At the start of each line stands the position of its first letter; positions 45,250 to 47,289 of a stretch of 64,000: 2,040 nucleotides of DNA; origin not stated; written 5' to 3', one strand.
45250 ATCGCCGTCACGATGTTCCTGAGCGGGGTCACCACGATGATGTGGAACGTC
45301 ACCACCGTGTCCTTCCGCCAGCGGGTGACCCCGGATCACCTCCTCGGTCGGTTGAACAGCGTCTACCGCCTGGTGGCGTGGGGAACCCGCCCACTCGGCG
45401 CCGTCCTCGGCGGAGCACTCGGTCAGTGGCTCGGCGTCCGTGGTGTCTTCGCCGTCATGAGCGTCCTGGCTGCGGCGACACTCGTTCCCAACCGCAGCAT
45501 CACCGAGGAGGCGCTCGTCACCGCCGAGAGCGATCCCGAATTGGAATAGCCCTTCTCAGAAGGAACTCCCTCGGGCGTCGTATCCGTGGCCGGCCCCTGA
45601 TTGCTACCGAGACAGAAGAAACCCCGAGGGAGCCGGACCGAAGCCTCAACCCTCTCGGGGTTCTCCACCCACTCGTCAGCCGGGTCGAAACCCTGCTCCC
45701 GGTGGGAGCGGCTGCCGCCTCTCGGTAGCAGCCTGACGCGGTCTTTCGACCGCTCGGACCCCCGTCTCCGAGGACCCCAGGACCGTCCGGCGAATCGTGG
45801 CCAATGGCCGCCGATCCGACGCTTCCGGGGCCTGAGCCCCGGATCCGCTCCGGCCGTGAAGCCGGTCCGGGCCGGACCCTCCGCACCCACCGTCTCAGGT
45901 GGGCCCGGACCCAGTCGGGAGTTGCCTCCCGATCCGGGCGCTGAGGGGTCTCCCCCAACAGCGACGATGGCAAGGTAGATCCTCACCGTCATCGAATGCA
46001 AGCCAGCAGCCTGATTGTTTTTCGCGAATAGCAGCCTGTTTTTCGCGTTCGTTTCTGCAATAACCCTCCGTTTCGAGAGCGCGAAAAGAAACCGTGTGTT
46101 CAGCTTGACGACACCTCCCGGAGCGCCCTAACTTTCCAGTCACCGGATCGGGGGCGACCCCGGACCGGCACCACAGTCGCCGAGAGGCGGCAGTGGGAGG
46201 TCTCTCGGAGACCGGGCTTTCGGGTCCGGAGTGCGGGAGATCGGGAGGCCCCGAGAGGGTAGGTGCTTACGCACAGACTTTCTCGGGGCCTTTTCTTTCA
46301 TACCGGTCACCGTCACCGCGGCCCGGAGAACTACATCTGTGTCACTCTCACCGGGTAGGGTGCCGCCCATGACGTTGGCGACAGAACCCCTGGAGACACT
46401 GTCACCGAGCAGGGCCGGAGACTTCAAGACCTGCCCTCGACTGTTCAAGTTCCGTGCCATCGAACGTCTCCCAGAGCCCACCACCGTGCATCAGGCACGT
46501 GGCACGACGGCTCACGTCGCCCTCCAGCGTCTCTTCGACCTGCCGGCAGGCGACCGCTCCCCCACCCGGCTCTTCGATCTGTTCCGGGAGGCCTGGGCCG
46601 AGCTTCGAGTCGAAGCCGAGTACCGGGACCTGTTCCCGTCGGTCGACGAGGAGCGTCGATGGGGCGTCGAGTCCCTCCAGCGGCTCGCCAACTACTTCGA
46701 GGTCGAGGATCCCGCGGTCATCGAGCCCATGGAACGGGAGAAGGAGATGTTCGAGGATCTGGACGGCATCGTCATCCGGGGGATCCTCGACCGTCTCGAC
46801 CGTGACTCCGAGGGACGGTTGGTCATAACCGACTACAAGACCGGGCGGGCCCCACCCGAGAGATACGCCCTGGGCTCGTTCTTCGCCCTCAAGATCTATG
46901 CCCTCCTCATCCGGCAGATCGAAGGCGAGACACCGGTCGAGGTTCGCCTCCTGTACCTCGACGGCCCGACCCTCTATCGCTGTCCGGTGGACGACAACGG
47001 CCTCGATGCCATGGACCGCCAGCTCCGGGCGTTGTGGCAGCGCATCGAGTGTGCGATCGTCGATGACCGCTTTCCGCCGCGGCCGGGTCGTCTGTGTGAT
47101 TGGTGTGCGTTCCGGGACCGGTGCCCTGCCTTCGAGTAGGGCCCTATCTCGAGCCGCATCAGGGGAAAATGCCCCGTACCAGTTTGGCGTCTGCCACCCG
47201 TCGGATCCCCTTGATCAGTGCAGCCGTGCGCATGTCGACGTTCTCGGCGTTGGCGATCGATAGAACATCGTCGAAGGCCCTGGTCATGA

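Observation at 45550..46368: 820-bp non-coding gap holding a candidate promoter-to-terminator sRNA or attenuator plus structured GC-rich RNA-like hairpins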

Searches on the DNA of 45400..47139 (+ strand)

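Call 4: search_rna_families(source=window, start=45400, end=46500, threshold=evalue, max_evalue=10, show_alignments=3)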
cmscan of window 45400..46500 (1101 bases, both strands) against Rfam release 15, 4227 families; matches with E-value up to 10: 11.
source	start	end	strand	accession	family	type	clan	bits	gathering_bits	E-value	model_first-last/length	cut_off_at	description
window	45603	45680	-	RF00891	mir-671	Gene; miRNA;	-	24.1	65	0.21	1-84/84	no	mir-671 microRNA precursor family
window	46343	46397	+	RF01532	TB10Cs3H2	Gene; snRNA; snoRNA; HACA-box;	-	20.6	45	0.63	1-69/69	no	Trypanosomatid snoRNA TB10Cs3H2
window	45603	45680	-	RF03527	mir-3072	Gene; miRNA;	-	18.8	86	5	1-83/83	no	mir-3072 microRNA precursor family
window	45787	45854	+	RF03595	mir-3569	Gene; miRNA;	-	18.5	50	1.2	1-58/58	no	mir-3569 microRNA precursor family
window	45748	45816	-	RF02231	sX12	Gene; sRNA;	-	16.8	106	3.8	1-78/78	no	Xanthomonas sRNA sX12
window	45823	45883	+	RF02497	Atu_C10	Gene; sRNA;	-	16.7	60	2.3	1-89/89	no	Rhizobiales sRNA Atu_C10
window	46131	46243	+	RF02832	Scr5676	Gene; sRNA;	-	16.3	56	3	1-130/130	no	Streptomyces RNA 5676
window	45615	45737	-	RF02809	RsmW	Gene; sRNA;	CL00106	16.3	52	4.5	1-124/124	no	RsmW RNA family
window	45869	45964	-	RF02809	RsmW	Gene; sRNA;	CL00106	16.1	52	4.9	1-124/124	no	RsmW RNA family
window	45606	45676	-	RF00802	mir-207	Gene; miRNA;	-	15.8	88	9.4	1-78/78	no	mir-207 microRNA precursor family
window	45821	45840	-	RF01792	eiav_FSE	Cis-reg; frameshift_element;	-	12.4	40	6.6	1-25/35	no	ribosomal frameshift site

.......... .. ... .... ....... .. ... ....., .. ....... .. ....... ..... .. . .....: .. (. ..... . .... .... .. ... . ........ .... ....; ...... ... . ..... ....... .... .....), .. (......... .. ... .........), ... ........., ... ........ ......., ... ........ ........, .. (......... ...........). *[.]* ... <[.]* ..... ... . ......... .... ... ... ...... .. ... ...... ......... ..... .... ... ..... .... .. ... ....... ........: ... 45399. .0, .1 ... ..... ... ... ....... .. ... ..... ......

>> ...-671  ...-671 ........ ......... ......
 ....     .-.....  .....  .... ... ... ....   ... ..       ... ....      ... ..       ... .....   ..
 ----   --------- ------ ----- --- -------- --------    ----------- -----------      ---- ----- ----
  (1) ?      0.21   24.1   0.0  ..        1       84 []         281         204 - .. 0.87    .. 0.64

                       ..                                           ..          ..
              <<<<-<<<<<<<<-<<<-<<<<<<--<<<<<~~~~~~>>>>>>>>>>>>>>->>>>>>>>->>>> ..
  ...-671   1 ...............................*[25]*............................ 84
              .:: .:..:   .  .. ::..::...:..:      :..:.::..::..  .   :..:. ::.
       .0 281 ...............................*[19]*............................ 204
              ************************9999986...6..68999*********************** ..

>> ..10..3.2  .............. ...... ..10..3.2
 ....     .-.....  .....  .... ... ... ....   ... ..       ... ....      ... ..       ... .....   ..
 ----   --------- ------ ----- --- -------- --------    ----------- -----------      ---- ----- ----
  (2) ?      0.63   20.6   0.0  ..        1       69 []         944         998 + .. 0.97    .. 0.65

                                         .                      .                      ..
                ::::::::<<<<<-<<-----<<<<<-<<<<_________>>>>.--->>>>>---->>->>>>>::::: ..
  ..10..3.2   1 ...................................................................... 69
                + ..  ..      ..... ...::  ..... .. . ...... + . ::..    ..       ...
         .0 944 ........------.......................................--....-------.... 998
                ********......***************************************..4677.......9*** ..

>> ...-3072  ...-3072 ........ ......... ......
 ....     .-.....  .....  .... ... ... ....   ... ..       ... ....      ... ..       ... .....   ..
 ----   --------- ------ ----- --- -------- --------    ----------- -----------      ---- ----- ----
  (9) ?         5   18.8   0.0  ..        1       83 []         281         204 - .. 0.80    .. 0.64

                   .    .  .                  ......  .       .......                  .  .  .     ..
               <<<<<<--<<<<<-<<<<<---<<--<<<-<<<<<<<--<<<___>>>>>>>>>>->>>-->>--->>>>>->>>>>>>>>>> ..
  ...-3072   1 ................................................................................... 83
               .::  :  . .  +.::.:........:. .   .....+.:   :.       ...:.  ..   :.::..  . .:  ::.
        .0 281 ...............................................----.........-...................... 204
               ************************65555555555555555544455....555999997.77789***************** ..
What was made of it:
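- Closest known: Csr/Rsm-type protein-sequestering RNAs. Different: Rfam Csr/Rsm models give only a 16-bit chance hit to RsmW (call 4).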

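Call 23: search_rna_families(sources=[L001, L010, L014, L015, L019, L043, L059, L035, L045, L016, L006, L023, L030, L038, L046, L036, L042, L067, L051, L005], threshold=gathering)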
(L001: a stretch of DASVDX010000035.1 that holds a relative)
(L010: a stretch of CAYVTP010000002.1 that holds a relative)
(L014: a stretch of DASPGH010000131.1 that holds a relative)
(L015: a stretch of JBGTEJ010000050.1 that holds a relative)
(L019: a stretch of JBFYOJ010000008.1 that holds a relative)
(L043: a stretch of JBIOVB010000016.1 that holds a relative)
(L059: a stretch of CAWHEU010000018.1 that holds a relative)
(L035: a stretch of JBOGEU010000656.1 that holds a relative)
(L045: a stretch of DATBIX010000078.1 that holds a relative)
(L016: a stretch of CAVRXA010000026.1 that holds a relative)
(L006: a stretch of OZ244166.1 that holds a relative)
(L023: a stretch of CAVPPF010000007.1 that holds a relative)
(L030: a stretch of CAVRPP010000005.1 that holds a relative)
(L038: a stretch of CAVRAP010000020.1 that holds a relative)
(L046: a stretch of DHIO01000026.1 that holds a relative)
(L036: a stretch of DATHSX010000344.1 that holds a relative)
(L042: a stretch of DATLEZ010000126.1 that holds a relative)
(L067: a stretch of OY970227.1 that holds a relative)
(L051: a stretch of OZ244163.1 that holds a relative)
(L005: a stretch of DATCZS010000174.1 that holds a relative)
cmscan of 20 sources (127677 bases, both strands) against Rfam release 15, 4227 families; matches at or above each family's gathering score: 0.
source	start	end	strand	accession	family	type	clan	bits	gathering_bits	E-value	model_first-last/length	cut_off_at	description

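Call 29: search_rna_families(sources=[L010, L014, L015, L019, L038, L030, L046, L023, L005, L009], threshold=evalue, max_evalue=1)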
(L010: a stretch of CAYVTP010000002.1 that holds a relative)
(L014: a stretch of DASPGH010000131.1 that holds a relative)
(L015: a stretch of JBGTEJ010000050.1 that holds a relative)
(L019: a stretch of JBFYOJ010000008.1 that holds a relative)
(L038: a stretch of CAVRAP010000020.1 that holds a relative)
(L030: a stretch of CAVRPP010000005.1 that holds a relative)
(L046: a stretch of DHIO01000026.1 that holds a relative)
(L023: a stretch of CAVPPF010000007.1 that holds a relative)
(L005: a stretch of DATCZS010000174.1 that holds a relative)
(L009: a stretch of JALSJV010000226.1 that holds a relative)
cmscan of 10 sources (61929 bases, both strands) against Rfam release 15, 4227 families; matches with E-value up to 1: 1.
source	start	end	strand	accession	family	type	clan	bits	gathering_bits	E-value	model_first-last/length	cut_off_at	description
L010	3778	4016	+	RF02243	Xoo8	Gene; sRNA;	-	19.8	90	0.17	1-323/323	no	Proteobacterial sRNA Xoo8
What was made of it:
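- On Any Rfam 15 family (4227 models): E-value mode gives only scattered chance hits of 24 bits or less (calls 4, 29).
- On 6S RNA: There is no 6S hit at E <= 10 (call 4) or E <= 1 (call 29).
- Closest known: Ms1 RNA / 6S RNA. Different: There is no match to the 6S model (calls 4, 29).
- The Rfam 6S model does not match even at E <= 10 (calls 4, 29).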

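Call 42: build_rna_model(alignment_id=A3, structure=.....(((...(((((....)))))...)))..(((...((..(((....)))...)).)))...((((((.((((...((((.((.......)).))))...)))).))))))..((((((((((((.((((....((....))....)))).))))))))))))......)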
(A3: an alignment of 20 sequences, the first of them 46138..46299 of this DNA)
Model R1 built from alignment A3 (20 sequences, 172 columns); structure: as given.
model positions 161; base pairs 50; branch points 3; effective number of sequences 2.06; information 0.59 bits per position. Calibrated on 0.2 Mb of random sequence (short: E-values are rough).
structure used (alignment columns):
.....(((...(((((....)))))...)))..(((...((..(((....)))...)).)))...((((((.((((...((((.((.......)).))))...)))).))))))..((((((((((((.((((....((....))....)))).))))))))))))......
